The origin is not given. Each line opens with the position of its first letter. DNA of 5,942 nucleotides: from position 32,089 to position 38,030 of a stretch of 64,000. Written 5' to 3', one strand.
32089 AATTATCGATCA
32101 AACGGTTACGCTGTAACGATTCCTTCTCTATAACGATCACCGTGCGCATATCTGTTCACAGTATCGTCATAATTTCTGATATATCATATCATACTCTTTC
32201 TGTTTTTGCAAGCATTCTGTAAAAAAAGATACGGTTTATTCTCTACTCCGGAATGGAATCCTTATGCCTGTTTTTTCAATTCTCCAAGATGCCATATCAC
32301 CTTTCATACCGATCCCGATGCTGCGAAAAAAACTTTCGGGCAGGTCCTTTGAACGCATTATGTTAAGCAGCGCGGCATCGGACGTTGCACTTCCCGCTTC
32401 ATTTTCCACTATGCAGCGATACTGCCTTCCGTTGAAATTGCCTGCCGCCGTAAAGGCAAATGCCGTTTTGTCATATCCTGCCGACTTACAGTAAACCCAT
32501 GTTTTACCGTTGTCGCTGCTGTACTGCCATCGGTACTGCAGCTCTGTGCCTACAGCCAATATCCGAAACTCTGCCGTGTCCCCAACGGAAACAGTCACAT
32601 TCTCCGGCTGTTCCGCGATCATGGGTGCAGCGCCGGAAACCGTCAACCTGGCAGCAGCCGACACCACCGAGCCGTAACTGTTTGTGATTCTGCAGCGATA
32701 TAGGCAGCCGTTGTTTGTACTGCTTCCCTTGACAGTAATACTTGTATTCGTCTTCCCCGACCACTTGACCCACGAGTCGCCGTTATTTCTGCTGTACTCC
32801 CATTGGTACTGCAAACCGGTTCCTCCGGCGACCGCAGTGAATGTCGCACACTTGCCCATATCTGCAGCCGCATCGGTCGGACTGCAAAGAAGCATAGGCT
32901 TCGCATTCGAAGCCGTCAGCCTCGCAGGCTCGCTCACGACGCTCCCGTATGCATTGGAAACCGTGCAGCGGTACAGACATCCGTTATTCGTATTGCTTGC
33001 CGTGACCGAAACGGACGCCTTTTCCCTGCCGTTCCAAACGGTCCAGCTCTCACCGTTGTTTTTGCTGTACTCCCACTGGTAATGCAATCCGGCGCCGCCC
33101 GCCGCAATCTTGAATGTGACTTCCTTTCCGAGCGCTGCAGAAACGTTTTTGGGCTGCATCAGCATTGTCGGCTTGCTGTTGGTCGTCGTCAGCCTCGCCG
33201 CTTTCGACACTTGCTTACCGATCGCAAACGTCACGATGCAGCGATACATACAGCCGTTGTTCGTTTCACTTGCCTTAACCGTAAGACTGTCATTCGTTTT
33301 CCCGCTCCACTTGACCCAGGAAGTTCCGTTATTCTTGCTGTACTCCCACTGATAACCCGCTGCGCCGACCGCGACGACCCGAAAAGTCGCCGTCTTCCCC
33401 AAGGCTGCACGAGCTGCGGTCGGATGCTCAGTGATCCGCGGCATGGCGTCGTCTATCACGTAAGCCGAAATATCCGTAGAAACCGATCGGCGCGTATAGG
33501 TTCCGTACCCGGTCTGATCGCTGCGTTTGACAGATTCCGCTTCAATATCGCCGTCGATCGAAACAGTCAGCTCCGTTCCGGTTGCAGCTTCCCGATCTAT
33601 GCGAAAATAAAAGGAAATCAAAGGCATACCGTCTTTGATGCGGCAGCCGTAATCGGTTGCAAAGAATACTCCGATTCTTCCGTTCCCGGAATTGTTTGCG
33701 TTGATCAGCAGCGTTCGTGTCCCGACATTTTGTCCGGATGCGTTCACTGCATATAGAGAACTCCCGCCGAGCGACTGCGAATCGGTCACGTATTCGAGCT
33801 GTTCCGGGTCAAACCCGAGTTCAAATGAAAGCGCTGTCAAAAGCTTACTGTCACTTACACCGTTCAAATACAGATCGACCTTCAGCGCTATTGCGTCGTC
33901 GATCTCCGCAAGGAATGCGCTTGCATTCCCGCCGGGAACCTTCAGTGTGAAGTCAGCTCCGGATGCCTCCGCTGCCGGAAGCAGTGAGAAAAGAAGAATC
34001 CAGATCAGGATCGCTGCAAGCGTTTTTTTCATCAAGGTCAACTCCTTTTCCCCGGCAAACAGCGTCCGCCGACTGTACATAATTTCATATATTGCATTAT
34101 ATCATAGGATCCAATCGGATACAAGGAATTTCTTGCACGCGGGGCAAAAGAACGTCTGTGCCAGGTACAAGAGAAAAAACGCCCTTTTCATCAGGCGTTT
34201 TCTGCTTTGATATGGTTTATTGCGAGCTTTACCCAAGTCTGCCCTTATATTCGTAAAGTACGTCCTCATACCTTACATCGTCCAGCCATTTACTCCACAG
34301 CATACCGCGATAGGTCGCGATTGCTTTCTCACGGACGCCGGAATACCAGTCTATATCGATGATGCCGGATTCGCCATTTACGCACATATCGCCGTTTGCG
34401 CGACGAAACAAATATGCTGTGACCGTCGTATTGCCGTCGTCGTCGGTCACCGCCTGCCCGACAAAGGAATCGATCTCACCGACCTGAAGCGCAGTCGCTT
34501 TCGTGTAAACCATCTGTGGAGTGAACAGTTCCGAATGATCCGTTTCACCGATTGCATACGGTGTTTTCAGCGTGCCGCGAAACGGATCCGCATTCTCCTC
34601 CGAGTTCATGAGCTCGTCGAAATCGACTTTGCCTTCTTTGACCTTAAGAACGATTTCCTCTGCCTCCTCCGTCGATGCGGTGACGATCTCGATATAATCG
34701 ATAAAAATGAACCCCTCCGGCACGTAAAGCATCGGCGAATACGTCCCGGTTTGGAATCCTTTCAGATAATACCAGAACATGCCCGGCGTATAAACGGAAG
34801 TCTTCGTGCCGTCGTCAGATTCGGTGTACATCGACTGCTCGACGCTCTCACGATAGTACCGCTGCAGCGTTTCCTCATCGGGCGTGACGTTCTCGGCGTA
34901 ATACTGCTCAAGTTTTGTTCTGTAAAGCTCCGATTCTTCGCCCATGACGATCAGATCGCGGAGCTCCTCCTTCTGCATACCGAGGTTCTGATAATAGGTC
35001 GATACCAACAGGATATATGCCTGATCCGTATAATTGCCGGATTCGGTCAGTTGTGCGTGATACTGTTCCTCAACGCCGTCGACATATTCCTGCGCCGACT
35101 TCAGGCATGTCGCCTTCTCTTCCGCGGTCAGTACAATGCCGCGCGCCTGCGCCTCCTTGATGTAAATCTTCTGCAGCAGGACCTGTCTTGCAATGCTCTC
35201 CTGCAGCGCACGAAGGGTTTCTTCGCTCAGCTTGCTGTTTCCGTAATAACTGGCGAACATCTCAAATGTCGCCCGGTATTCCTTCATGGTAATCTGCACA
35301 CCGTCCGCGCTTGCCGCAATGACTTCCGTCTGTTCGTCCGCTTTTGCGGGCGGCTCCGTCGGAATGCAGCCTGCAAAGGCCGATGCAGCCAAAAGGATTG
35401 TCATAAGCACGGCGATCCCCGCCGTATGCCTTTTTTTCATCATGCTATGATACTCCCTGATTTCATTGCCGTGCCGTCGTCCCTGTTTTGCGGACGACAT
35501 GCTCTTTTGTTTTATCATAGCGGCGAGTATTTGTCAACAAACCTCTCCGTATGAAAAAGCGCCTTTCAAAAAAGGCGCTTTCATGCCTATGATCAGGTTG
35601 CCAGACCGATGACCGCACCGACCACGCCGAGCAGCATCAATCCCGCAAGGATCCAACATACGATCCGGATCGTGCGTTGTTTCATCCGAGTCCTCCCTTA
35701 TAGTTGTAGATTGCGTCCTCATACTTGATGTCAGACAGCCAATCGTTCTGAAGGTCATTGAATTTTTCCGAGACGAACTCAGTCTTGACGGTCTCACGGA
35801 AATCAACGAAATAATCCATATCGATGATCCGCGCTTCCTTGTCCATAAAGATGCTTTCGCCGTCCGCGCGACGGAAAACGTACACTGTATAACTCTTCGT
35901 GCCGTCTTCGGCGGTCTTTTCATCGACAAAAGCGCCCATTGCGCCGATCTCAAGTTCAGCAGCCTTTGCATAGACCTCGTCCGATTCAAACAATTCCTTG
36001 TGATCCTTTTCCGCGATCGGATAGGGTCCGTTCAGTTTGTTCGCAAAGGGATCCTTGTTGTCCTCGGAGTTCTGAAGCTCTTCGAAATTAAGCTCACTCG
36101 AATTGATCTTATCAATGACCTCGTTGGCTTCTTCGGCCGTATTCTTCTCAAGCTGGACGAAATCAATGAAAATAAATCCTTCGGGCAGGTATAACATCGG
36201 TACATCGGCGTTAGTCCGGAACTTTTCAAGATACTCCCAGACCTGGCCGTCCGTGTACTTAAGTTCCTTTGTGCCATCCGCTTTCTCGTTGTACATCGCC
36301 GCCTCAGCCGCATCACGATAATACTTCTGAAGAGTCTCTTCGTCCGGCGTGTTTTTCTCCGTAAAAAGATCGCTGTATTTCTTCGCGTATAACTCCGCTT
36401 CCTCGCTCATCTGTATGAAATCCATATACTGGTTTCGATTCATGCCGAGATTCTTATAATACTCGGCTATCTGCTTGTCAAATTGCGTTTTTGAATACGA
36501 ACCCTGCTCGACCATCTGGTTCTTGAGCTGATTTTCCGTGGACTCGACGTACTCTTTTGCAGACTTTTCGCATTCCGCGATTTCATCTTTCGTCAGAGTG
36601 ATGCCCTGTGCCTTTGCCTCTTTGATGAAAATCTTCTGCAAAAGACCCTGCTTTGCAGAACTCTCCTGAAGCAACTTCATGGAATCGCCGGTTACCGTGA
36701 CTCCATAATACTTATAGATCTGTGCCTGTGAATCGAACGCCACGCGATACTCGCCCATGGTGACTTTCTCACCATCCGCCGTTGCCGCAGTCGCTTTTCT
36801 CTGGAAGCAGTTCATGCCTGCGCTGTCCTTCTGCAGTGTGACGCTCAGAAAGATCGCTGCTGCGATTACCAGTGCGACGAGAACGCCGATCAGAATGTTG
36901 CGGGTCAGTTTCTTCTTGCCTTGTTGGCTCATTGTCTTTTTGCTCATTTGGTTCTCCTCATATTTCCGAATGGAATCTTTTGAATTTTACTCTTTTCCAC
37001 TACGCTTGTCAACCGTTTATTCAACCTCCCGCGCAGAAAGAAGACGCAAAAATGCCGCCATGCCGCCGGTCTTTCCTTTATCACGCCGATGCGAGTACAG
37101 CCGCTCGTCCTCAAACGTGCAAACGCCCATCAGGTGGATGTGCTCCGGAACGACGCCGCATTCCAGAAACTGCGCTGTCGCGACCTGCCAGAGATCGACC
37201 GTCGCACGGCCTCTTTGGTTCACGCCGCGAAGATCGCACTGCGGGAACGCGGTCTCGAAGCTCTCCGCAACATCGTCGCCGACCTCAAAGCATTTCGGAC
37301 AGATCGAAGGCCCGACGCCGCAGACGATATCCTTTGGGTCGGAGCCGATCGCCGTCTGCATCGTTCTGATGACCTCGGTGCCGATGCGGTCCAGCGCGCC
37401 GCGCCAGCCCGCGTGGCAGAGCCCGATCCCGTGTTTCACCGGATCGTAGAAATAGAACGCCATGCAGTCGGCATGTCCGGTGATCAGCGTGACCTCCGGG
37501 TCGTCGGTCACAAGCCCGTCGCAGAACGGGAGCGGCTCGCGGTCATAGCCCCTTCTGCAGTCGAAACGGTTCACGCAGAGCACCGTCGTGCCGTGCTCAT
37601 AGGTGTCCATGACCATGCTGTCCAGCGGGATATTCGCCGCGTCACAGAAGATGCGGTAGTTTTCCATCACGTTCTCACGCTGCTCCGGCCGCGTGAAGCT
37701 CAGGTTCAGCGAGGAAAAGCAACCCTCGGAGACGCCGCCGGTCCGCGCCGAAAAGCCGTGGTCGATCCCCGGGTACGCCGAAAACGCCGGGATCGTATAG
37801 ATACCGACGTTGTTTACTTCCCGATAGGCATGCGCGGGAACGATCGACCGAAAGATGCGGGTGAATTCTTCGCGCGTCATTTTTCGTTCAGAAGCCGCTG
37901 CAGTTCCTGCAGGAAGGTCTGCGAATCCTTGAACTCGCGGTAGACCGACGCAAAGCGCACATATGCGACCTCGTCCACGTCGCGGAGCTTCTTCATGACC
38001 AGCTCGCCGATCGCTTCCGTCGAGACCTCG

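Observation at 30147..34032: Tandem paralogs: cohesin-like domain followed by 5 and 4 eukaryote-style Ig (I-set-like) repeats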

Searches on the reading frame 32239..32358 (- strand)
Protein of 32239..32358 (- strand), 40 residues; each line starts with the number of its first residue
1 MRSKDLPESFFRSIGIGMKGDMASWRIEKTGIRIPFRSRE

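Call 77: search_protein_families(library=pfam, proteins=[window:32239-32358:-], max_evalue=0.1)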
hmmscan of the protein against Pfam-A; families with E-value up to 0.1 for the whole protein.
seq(40 aa): 0 families
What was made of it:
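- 32239..32352 (-): Gene A C-terminal tail (38 aa, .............RSRE), 43% GC, of unknown significance. No Pfam match (call 77).
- Checked: Gene A has a 38-aa tail after the last repeat with no Pfam match (call 77).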

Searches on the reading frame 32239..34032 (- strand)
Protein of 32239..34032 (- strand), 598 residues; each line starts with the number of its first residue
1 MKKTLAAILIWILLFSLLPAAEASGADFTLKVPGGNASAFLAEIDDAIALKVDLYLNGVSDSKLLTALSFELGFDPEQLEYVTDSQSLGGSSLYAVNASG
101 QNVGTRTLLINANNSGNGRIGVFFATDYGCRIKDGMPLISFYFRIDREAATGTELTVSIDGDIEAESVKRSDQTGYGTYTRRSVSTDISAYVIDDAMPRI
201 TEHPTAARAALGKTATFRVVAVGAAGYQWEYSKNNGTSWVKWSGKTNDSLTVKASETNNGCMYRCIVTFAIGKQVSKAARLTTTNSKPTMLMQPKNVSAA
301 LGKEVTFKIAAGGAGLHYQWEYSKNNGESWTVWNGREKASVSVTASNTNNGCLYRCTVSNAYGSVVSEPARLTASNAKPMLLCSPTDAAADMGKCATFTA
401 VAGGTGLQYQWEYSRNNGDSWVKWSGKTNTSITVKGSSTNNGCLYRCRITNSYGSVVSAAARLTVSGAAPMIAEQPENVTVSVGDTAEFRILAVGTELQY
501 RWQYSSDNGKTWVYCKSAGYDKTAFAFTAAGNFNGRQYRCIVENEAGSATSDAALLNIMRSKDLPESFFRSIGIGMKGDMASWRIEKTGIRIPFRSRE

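Call 3: search_protein_families(library=pfam, proteins=[window:32239-34032:-], max_evalue=1)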
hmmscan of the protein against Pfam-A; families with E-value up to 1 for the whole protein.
seq(598 aa): 13 families
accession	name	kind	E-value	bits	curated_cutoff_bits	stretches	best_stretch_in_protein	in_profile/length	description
PF07679.22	I-set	-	3.3e-18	66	23.7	4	470-555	1-88/90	Immunoglobulin I-set domain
PF13927.12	Ig_3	-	3.7e-16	59.8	30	4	287-360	1-78/78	Immunoglobulin domain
PF13895.12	Ig_2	-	2e-09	38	27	2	317-373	28-78/79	Immunoglobulin domain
PF02012.26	BNR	-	1.9e-07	30.5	27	1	503-512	1-10/12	BNR/Asp-box repeat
PF00047.31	ig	-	0.00015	22.4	21.8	1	223-275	22-78/81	Immunoglobulin domain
PF07686.23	V-set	-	0.0013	19.3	26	0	422-465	62-108/109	Immunoglobulin V-set domain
PF00963.24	Cohesin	-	0.0063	17.2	24.1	1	51-157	17-112/139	Cohesin domain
PF18104.7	Tudor_2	-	0.0085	16.3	31.4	0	347-359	7-19/35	Jumonji domain-containing protein 2A Tudor domain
PF00801.26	PKD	-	0.013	15.9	23.5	2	297-365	9-72/80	PKD domain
PF16246.10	DUF4903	-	0.024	14.7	25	0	410-443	93-123/190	Domain of unknown function (DUF4903)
PF03174.19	CHB_HEX_C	-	0.025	15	23.6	0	321-347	38-67/76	Chitobiase/beta-hexosaminidase C-terminal domain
PF00686.25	CBM_20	-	0.063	13.5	23.3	0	406-439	59-92/97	Starch binding domain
PF04753.17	Corona_NS12-7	-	0.39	11.5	25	0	231-278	38-86/109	Coronavirus non-structural protein NS12.7 family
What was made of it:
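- On Asp-box / BNR motif (PF02012): BNR scores 30.5 bits, above the 27-bit cut-off, at A residues 503-512 (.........) (call 3).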

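Call 4: search_protein_families(library=ncbifam, proteins=[window:32239-34032:-], max_evalue=1)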
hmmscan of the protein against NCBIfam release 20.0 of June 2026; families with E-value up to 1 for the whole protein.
seq(598 aa): 1 family
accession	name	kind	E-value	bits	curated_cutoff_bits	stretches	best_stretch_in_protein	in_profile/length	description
NF047788.1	TransRegPocR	equivalog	0.21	10.8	500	0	252-266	67-81/296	transcriptional regulator PocR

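Call 63: find_related_loci(query=window:32239-34032:-, collection=metagenome_contigs, flank=8000)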
Query window:32239-34032:- (598 aa) in metagenome_contigs; peptide patterns used: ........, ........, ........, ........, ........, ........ (x = any residue, [..] = any of these).
45 stretches matched a pattern; 4 encode a relative of the query (tblastn E <= 1e-3); 4 distinct loci.
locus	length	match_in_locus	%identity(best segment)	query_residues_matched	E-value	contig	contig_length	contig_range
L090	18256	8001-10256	53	1-245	1e-63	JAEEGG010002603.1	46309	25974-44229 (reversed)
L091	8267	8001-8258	35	204-553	3e-10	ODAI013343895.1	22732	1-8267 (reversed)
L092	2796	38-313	34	38-129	1e-4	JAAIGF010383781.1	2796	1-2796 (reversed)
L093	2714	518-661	40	38-89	1e-4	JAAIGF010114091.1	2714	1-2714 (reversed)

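Call 77: search_protein_families(library=pfam, proteins=[L090:8001-9425:+, L090:9648-11084:+], max_evalue=0.1)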
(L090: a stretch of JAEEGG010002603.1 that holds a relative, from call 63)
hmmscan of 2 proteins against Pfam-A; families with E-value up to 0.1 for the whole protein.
L090:8001-9425:+ (474 aa): 3 families
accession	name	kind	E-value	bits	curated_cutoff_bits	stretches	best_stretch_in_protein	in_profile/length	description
PF00041.27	fn3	-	0.00016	22.2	25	1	392-455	13-71/84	Fibronectin type III domain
PF16656.11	Pur_ac_phosph_N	-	0.0049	17.8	30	1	392-473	12-93/93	Purple acid Phosphatase, N-terminal domain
PF00963.24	Cohesin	-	0.011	16.4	24.1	1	49-143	15-99/139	Cohesin domain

L090:9648-11084:+ (478 aa): 3 families
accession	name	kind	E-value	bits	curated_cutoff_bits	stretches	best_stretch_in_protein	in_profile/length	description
PF16656.11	Pur_ac_phosph_N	-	0.0002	22.3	30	1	385-459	11-83/93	Purple acid Phosphatase, N-terminal domain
PF00963.24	Cohesin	-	0.00032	21.3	24.1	1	52-137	18-111/139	Cohesin domain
PF00041.27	fn3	-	0.00066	20.3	25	1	385-457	12-69/84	Fibronectin type III domain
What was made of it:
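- Gene A's cohesin is below Pfam's cut-off on its own (calls 3, 77).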

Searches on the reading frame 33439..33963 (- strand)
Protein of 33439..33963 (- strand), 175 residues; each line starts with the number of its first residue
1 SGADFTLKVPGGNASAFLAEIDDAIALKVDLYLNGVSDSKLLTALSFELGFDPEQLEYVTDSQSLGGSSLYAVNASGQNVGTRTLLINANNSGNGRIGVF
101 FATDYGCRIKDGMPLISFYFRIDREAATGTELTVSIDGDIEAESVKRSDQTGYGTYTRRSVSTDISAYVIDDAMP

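Call 77: search_protein_families(library=pfam, proteins=[window:33439-33963:-], max_evalue=0.1)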
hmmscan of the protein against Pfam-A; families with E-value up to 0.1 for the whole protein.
seq(175 aa): 1 family
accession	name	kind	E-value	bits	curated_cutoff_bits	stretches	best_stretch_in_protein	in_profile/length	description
PF00963.24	Cohesin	-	0.00092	19.9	24.1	1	28-136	17-114/139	Cohesin domain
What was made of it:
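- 33448..33963 (-): Gene A cohesin domain, A-type (residues 24-195). It carries an insertion of roughly 20 aa (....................) and a DYGC motif. Pfam Cohesin scores 19.9 bits on the isolated domain, below the 24.1 cut-off (call 77).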

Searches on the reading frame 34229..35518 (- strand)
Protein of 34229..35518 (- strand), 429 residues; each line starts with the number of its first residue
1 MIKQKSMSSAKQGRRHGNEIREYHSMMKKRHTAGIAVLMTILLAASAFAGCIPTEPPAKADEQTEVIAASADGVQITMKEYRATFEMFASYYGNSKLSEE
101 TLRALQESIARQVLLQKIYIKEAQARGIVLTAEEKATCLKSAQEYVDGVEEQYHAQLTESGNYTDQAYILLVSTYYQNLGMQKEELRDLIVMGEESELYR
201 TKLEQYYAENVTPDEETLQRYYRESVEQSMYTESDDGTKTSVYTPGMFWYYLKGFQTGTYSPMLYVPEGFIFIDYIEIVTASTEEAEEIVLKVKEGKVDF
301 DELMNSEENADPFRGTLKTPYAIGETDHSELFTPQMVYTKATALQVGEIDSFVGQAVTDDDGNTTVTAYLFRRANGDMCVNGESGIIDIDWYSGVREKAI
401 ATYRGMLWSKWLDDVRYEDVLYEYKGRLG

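Call 9: search_protein_families(library=pfam, proteins=[window:34229-35518:-], max_evalue=0.00001)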
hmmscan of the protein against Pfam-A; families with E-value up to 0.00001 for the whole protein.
window:34229-35518:- (429 aa): 1 family
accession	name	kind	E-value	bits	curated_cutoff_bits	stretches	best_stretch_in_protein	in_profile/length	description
PF13623.11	SurA_N_2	-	3.7e-07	30.6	28.5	1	30-144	5-124/145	SurA-like N-terminal domain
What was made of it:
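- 34229..36947 (-): Two SurA_N-domain paralogs in the same low-GC3 variable island, directly upstream. S1 (34229-35443) has a lipobox-like AFAGC. S2 (35682-36947) has an N-terminal membrane anchor. Pfam (call 9).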

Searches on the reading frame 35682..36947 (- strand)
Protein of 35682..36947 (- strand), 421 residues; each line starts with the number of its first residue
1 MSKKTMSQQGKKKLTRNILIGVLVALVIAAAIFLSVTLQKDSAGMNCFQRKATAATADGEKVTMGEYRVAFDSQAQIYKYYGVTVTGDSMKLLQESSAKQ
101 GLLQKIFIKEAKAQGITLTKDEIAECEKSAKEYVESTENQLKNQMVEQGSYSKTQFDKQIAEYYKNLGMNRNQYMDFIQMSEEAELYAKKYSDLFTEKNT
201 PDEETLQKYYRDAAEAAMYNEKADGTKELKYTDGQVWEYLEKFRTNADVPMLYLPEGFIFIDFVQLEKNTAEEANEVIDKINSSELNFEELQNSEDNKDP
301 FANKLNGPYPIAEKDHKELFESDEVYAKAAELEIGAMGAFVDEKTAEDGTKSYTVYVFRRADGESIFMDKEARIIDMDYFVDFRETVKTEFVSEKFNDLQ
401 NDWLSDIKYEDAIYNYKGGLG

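Call 9: search_protein_families(library=pfam, proteins=[window:35682-36947:-], max_evalue=0.00001)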
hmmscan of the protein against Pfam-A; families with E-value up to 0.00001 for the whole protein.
window:35682-36947:- (421 aa): 2 families
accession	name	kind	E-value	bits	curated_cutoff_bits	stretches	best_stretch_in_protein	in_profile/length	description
PF13623.11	SurA_N_2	-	2.1e-11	44.3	28.5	1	22-158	10-143/145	SurA-like N-terminal domain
PF13624.11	SurA_N_3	-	4.1e-07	30.4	27.2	0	15-162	9-154/162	SurA-like N-terminal domain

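Call 67: search_solved_structures(query=A3, max_evalue=1)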
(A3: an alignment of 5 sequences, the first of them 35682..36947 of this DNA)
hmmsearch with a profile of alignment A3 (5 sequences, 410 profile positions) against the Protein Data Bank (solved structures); distinct sequences matched with E-value up to 1: 1.
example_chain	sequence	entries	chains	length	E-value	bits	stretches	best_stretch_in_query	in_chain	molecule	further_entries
3bhp_A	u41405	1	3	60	0.54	12.4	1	98-140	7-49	UPF0291 protein ynzC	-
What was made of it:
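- Tried and rejected: They have no PDB relative by sequence (call 67).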

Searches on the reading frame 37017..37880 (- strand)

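Call 9: search_protein_families(library=pfam, proteins=[window:37017-37880:-], max_evalue=0.00001)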
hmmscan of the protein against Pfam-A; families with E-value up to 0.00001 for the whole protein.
window:37017-37880:- (287 aa): 1 family
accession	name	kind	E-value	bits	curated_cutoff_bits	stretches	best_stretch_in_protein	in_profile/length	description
PF02578.20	Cu-oxidase_4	-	3e-72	243.3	22.9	1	45-278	2-237/238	Multi-copper polyphenol oxidoreductase laccase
